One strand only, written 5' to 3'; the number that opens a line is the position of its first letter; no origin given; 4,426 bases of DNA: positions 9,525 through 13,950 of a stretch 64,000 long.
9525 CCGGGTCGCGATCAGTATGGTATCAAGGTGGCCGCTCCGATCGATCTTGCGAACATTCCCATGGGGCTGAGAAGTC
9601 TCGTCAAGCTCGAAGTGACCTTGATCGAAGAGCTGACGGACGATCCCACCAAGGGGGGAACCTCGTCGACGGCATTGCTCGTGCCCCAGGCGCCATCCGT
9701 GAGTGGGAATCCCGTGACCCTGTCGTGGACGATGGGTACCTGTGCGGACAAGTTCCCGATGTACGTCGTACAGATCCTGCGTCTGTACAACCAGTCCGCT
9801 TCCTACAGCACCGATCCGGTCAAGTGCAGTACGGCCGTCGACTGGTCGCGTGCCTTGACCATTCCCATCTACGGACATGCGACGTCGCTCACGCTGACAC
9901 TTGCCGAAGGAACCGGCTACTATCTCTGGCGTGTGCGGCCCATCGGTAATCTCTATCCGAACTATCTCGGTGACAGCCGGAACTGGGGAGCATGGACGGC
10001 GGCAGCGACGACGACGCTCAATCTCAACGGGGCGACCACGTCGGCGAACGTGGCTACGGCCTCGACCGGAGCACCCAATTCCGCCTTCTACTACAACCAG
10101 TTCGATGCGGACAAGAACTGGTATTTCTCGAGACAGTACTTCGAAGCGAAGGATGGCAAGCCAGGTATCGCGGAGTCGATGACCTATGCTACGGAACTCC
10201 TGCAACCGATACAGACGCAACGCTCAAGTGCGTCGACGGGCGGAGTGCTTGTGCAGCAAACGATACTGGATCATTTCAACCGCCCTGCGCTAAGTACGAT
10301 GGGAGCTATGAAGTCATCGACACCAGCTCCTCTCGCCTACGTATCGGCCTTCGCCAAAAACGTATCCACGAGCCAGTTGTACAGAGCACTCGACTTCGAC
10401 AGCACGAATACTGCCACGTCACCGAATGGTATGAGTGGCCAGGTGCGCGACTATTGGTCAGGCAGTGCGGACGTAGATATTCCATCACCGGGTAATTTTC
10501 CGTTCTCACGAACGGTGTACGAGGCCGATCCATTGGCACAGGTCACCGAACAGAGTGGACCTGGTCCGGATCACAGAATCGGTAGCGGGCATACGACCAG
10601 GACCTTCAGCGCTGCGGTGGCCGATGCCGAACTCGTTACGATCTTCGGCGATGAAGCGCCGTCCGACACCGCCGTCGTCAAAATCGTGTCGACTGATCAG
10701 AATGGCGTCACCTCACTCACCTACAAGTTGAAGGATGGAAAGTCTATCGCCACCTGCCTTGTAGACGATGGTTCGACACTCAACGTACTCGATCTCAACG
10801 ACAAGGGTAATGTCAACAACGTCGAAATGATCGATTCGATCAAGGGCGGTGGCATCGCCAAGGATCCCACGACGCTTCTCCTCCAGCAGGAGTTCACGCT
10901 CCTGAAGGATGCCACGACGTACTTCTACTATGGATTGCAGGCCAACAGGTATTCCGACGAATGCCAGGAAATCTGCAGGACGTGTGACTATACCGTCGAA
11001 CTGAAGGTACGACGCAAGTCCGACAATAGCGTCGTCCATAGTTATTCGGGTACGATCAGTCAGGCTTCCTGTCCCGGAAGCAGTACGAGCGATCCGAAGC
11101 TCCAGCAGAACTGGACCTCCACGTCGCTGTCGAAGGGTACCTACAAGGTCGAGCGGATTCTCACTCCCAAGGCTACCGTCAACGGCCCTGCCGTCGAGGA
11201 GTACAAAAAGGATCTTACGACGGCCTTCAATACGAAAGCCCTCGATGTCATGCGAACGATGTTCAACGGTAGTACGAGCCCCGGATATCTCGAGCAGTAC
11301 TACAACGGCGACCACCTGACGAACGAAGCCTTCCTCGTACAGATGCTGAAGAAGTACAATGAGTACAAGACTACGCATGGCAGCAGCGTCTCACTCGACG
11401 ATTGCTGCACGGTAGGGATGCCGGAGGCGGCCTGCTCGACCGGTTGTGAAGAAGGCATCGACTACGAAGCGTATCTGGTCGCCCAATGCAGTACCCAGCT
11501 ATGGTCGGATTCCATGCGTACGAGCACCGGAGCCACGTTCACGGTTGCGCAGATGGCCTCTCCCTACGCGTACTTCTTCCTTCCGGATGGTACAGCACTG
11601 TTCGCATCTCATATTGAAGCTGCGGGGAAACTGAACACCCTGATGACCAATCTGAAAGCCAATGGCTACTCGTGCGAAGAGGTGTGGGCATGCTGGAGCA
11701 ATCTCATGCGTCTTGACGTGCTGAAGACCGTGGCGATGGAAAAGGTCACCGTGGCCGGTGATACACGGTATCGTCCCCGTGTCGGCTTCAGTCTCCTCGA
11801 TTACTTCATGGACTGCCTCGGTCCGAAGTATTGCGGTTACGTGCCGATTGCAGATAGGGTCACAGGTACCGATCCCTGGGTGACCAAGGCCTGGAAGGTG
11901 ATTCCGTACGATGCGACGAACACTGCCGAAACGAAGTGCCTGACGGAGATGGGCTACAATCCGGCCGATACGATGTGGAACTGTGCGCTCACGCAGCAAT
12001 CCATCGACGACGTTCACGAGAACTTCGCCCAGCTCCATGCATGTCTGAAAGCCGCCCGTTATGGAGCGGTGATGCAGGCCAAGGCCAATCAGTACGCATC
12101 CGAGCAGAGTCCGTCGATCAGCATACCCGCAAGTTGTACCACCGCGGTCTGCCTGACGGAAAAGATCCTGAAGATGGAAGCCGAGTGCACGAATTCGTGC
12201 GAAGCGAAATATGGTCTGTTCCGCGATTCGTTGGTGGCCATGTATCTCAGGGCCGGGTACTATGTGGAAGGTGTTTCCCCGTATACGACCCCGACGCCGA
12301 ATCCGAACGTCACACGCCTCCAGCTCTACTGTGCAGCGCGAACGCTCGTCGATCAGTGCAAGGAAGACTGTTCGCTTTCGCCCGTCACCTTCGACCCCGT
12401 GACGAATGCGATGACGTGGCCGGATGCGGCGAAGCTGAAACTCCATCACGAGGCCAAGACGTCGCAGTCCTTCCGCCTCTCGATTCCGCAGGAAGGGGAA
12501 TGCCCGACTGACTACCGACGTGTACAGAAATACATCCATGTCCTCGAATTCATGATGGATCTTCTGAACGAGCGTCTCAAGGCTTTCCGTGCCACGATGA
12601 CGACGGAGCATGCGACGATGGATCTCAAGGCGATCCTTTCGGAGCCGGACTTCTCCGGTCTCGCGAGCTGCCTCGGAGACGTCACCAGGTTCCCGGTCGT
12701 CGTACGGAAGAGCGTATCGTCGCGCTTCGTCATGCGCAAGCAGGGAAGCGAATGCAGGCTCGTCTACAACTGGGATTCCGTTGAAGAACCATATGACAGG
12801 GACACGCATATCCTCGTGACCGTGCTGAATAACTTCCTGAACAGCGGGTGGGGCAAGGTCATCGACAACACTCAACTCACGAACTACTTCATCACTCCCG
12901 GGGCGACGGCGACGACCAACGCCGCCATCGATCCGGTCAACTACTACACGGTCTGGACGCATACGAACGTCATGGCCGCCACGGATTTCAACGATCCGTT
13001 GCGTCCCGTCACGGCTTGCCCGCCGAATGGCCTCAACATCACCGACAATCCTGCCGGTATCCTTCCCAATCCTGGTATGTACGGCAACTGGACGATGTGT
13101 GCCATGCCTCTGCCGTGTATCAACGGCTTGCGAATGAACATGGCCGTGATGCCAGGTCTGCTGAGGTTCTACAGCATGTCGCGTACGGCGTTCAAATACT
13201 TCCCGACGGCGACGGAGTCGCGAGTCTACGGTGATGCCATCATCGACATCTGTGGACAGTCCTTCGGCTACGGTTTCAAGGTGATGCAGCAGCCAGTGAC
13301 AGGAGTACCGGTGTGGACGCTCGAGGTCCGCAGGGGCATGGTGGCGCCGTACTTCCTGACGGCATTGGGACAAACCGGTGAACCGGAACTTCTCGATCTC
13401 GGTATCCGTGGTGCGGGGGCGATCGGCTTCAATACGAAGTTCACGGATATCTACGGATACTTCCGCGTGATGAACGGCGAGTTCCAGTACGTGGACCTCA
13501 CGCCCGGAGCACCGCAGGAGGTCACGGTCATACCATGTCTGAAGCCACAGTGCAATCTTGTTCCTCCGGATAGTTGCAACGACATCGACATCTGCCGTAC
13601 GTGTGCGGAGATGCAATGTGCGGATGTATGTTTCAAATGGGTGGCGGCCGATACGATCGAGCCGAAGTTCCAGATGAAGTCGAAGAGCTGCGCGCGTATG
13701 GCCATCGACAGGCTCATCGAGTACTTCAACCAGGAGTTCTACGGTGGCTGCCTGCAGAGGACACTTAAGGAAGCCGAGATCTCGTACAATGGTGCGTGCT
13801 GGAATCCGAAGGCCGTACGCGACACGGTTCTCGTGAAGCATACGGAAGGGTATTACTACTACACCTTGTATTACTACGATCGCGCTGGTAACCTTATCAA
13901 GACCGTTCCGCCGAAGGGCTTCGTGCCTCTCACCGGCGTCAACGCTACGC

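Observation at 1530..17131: Tc-toxin-like B/C 'cocoon' module with Sec signal peptides and no TcA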

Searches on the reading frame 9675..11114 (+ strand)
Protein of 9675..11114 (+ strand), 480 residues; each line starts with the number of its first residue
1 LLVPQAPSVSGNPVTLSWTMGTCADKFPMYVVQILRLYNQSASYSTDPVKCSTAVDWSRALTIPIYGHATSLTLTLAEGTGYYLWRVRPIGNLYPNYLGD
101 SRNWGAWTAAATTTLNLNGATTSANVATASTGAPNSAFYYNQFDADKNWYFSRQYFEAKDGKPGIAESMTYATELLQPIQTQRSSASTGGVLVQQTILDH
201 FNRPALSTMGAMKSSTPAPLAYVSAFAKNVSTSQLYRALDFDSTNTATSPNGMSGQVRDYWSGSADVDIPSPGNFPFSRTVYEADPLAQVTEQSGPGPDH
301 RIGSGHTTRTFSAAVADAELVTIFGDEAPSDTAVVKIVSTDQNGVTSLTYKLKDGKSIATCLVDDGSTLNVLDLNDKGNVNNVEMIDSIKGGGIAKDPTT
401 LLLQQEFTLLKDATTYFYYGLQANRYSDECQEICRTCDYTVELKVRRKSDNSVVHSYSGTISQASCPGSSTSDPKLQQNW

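Call 96: search_solved_structures(query=A5, max_evalue=10, show_alignments=3)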
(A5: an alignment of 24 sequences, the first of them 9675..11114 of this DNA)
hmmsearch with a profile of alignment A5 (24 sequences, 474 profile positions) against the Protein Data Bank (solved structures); distinct sequences matched with E-value up to 10: 1.
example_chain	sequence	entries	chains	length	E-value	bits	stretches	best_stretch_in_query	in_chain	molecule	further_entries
9on3_A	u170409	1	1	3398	0.00036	23.1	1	253-345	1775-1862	SGS4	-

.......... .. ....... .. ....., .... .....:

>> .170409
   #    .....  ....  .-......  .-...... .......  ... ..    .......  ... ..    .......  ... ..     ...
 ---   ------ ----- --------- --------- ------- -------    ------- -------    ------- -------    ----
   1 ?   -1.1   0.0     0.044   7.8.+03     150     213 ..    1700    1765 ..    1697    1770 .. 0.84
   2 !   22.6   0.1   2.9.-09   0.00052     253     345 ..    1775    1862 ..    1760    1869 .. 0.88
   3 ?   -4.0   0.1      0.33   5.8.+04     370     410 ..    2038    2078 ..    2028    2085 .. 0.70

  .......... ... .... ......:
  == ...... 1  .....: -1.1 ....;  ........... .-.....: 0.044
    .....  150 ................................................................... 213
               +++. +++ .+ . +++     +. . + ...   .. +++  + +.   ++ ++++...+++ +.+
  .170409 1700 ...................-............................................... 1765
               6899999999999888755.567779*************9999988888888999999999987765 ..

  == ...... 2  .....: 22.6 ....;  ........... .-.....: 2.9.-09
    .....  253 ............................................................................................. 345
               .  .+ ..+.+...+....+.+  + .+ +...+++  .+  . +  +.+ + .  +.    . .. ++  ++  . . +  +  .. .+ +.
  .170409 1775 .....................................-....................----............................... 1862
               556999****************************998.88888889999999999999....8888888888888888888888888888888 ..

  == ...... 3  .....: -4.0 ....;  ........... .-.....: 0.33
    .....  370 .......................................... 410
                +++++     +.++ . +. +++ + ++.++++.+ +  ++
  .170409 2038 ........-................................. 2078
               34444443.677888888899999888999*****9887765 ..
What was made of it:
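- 9675..11114 (+): P3 FN3-like plus DUF6443 module (aa ~221-700; Pfam DUF6443 at aa 386-529). It is the only part of the P3 N-terminus conserved in the downstream giant proteins of other taxa. The module profile hits the YD-shell region of mosquito SGS4 9on3, E=3.6e-4 (call 96).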

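Call 110: search_protein_families(library=pfam, proteins=[window:9675-11114:+], max_evalue=1)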
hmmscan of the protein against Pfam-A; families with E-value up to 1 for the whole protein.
window:9675-11114:+ (480 aa): 1 family
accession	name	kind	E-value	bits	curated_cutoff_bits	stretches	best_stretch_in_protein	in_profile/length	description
PF20041.5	DUF6443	-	6.2e-09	36.6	27.8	1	166-309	23-133/137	Domain of unknown function (DUF6443)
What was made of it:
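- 9675..11114 (+): DUF6443 scores 36.6 bits against a cutoff of 27.8 on the isolated module (call 110).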

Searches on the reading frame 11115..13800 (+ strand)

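Call 110: search_protein_families(library=pfam, proteins=[window:11115-13800:+], max_evalue=1)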
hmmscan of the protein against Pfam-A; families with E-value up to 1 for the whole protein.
window:11115-13800:+ (895 aa): 1 family
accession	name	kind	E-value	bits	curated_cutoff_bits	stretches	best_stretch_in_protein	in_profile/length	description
PF25471.1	TM_PetC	-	0.023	14.9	37.1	1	139-159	20-40/48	Iron-sulfur subunit PetC transmembrane anchor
